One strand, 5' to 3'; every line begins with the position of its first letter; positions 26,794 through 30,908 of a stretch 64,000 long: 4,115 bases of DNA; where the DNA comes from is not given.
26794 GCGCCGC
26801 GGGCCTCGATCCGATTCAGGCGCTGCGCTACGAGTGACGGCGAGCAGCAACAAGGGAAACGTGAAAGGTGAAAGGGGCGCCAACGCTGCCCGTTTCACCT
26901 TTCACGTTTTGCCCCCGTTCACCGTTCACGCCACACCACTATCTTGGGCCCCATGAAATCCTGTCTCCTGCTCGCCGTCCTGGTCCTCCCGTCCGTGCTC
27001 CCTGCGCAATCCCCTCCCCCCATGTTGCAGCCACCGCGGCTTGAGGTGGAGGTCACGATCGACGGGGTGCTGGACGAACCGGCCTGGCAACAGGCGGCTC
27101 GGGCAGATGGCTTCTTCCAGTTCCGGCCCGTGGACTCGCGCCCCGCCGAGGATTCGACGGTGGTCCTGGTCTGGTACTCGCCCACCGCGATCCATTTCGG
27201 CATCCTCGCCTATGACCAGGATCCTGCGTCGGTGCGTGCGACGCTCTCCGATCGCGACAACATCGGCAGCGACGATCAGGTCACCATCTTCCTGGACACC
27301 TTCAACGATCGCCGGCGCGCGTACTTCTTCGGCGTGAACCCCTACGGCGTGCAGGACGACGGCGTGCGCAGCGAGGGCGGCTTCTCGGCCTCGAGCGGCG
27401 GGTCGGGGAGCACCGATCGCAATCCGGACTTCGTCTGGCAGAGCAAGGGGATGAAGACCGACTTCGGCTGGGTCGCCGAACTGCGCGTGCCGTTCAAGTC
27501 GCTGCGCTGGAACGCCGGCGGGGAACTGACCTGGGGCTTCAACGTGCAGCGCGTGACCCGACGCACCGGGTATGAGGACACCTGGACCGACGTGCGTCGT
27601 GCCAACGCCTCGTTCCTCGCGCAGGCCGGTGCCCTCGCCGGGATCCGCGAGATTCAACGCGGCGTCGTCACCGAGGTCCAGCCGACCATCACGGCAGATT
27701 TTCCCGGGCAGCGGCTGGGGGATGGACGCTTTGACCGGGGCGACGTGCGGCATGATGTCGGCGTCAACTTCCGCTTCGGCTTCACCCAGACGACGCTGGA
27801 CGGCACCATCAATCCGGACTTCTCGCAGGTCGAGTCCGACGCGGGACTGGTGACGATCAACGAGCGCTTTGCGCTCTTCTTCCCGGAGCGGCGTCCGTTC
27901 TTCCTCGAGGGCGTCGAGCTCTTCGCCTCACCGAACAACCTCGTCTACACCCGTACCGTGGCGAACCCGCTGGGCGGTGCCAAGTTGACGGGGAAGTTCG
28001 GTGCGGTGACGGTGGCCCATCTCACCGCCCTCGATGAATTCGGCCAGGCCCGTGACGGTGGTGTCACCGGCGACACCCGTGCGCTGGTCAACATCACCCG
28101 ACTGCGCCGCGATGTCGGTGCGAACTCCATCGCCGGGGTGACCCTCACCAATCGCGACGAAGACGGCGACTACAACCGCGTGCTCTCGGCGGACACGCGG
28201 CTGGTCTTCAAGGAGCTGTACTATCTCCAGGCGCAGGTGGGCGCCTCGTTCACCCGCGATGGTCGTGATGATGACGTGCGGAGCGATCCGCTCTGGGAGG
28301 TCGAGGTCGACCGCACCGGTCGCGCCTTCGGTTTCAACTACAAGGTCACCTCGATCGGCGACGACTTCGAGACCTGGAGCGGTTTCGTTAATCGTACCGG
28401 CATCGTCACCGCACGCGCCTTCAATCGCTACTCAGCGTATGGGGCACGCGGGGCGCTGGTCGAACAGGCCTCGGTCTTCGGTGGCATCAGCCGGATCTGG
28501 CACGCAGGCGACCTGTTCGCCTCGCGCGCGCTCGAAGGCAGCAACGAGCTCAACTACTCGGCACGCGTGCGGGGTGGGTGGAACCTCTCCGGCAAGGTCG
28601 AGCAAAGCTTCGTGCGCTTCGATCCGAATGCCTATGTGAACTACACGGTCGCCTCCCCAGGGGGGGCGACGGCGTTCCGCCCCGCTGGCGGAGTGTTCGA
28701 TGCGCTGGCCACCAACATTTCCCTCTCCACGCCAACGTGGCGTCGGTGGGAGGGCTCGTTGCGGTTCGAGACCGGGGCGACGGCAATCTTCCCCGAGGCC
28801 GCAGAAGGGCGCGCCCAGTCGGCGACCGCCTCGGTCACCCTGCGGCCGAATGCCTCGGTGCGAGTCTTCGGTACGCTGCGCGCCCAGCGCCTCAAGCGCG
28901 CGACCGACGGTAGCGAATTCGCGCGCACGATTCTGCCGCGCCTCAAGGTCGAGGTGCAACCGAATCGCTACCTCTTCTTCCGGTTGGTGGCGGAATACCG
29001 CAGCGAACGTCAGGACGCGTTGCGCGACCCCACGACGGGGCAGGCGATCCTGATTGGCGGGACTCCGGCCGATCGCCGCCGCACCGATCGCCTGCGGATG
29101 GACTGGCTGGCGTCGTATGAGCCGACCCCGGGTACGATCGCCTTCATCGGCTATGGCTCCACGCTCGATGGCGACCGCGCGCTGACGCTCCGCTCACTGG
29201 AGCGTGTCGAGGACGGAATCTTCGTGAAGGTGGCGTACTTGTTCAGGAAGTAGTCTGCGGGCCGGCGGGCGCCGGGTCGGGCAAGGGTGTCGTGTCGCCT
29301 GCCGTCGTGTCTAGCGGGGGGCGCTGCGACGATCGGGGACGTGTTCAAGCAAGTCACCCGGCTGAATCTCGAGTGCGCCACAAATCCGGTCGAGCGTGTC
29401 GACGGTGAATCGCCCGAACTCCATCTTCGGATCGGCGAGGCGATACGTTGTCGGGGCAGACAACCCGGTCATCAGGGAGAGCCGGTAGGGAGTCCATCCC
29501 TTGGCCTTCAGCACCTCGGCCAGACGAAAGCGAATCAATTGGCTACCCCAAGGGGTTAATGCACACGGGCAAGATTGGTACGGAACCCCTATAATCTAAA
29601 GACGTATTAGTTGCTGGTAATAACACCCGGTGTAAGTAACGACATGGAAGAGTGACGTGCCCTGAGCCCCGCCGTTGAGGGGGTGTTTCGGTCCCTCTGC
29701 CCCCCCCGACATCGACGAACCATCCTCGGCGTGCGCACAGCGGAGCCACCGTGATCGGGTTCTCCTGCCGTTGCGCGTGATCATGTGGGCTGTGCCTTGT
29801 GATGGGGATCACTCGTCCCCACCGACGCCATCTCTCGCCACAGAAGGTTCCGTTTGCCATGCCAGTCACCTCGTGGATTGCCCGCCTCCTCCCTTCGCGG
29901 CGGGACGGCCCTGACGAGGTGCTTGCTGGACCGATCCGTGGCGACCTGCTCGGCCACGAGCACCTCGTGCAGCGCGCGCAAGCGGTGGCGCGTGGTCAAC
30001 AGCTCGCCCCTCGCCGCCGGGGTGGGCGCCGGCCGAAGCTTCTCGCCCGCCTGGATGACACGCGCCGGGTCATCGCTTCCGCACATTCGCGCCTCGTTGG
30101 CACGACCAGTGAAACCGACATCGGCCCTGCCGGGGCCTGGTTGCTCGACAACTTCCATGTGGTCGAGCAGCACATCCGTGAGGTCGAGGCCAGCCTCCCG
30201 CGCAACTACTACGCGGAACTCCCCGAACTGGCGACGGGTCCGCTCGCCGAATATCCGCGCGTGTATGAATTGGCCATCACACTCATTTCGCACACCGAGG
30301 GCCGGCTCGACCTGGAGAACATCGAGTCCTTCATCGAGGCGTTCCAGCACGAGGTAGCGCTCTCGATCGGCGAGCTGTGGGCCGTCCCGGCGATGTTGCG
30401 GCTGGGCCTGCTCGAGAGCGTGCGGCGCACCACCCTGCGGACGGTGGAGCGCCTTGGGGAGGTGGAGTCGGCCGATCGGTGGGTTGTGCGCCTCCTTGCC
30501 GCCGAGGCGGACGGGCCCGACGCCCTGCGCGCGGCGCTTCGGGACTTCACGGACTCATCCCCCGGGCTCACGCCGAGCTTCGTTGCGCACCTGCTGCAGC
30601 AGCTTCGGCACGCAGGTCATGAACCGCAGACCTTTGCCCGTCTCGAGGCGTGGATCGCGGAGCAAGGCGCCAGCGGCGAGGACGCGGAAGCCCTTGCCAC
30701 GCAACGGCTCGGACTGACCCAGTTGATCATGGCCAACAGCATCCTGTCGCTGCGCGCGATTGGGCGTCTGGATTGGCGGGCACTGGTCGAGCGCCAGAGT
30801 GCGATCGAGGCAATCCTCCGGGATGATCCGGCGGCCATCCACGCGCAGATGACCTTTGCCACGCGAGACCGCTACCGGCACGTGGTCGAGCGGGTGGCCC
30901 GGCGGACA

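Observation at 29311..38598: Duplicated XRE-HTH + divergent-promoter cassette bracketing the 8.4-kb cyclic-glucan synthase gene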

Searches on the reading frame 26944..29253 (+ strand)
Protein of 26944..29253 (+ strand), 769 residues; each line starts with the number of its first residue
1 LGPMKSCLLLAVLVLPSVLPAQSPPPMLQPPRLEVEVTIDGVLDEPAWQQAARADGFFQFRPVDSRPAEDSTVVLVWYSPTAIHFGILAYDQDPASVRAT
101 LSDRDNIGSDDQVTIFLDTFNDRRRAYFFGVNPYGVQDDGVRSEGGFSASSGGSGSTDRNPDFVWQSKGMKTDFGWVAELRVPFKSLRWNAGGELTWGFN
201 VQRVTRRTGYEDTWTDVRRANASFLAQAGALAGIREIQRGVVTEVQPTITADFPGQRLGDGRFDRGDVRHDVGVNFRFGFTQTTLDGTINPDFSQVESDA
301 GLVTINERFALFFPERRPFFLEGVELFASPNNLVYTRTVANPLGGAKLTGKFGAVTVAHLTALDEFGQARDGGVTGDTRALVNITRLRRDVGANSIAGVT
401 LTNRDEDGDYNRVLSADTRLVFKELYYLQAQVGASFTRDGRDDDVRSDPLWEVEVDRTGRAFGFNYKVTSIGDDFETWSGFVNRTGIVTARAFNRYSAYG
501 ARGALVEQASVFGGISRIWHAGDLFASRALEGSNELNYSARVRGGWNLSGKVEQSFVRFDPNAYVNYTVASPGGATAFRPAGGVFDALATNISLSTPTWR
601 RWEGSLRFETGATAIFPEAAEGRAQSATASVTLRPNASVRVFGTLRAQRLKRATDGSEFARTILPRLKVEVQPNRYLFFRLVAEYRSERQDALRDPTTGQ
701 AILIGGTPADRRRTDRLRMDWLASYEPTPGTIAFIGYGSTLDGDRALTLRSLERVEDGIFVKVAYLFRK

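Call 10: search_protein_families(library=pfam, proteins=[window:26944-29253:+], max_evalue=0.01)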
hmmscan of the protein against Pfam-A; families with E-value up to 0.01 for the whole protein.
window:26944-29253:+ (769 aa): 2 families
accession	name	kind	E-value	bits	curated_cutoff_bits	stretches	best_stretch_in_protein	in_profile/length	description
PF19313.5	DUF5916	-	2.7e-12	46.7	22.6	1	269-340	25-95/572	Domain of unknown function (DUF5916)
PF06452.16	CBM9_1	-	0.00085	19.7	23.4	1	39-210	1-156/185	Carbohydrate family 9 binding domain-like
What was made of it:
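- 26944..29253 (+): DUF5916/CBM9-like gene, convergent with HTH1. It serves as a synteny marker. Pfam DUF5916 and CBM9_1 (call 10).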

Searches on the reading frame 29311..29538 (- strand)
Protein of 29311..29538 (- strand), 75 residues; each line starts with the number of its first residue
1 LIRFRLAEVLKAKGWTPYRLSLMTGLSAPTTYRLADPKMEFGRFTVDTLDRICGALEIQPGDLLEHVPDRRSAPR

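Call 10: search_protein_families(library=pfam, proteins=[window:29311-29538:-], max_evalue=0.01)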
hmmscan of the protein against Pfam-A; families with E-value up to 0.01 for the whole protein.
window:29311-29538:- (75 aa): 1 family
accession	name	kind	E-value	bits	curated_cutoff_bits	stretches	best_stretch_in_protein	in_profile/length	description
PF13443.12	HTH_26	-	1.1e-14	54.9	22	1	5-69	1-63/63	Cro/C1-type HTH DNA-binding domain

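Call 20: find_homologous_proteins(query=window:29314-29538:-)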
Query seq(75 aa) (75 aa): 252 proteins with E <= 0.001 among 252 candidates; the best 120 are listed.
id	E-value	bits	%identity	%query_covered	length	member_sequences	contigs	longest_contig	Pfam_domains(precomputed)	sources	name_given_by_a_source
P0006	3.6e-37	143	84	100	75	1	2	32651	PF13443.13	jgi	jgi:DNA-binding Xre family transcriptional regulator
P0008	7.0e-37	142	87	100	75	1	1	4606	PF13443.13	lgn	-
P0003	1.1e-34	135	85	100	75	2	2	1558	PF13443.13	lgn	-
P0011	2.4e-34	134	80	100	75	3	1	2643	PF13443.13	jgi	-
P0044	3.0e-34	134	86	92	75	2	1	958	PF13443.13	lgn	-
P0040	3.2e-34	134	83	100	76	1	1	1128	PF13443.13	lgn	-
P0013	7.3e-34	133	82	88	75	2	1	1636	PF13443.13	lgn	-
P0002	4.1e-31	124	80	92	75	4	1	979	PF13443.13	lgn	-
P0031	4.4e-31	124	78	92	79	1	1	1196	PF13443.13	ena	-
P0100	4.5e-31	124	79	93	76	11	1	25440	PF13443.13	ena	-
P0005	7.4e-31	123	78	92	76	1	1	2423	PF13443.13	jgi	jgi:putative transcriptional regulator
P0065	1.1e-30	123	73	100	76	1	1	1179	PF13443.13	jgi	jgi:putative transcriptional regulator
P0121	1.2e-30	122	79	93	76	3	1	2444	PF13443.13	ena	-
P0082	1.3e-30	122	77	95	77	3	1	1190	PF13443.13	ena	-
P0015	1.3e-30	122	76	95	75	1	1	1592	PF13443.13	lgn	-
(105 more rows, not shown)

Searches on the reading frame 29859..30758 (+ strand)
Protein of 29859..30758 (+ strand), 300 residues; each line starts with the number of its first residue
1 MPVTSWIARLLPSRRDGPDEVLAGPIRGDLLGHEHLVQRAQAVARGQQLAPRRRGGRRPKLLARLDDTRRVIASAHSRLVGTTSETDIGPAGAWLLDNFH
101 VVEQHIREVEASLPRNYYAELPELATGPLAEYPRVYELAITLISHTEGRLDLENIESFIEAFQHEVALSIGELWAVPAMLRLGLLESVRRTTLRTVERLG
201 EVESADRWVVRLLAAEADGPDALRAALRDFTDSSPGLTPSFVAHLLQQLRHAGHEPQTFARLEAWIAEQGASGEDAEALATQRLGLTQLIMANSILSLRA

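Call 48: find_related_loci(query=window:29859-30758:+, collection=metagenome_contigs, flank=2500)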
Query window:29859-30758:+ (300 aa) in metagenome_contigs; peptide patterns used: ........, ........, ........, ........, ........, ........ (x = any residue, [..] = any of these).
248 stretches matched a pattern; 13 encode a relative of the query (tblastn E <= 1e-3); 13 distinct loci.
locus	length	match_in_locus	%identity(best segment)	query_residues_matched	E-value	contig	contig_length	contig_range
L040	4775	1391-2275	59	7-300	5e-104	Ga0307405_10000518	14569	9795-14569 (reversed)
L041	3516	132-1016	55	4-300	1e-90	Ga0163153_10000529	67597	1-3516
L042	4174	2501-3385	48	7-300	5e-86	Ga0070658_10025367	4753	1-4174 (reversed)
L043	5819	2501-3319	38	26-299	4e-50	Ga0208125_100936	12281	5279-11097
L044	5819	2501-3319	38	26-299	3e-49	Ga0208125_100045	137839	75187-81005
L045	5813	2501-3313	32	25-299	2e-35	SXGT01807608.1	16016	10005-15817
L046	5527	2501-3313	32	25-299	1e-34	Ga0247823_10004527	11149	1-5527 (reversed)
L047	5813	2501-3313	32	25-299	4e-34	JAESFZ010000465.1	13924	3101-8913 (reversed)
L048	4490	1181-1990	31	25-299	1e-33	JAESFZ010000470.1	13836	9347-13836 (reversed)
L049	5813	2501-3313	32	25-299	4e-34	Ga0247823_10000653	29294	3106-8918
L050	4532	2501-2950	36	58-206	5e-27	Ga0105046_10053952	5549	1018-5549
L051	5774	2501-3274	31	28-299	6e-25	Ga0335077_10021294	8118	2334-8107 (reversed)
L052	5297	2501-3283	31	24-299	6e-23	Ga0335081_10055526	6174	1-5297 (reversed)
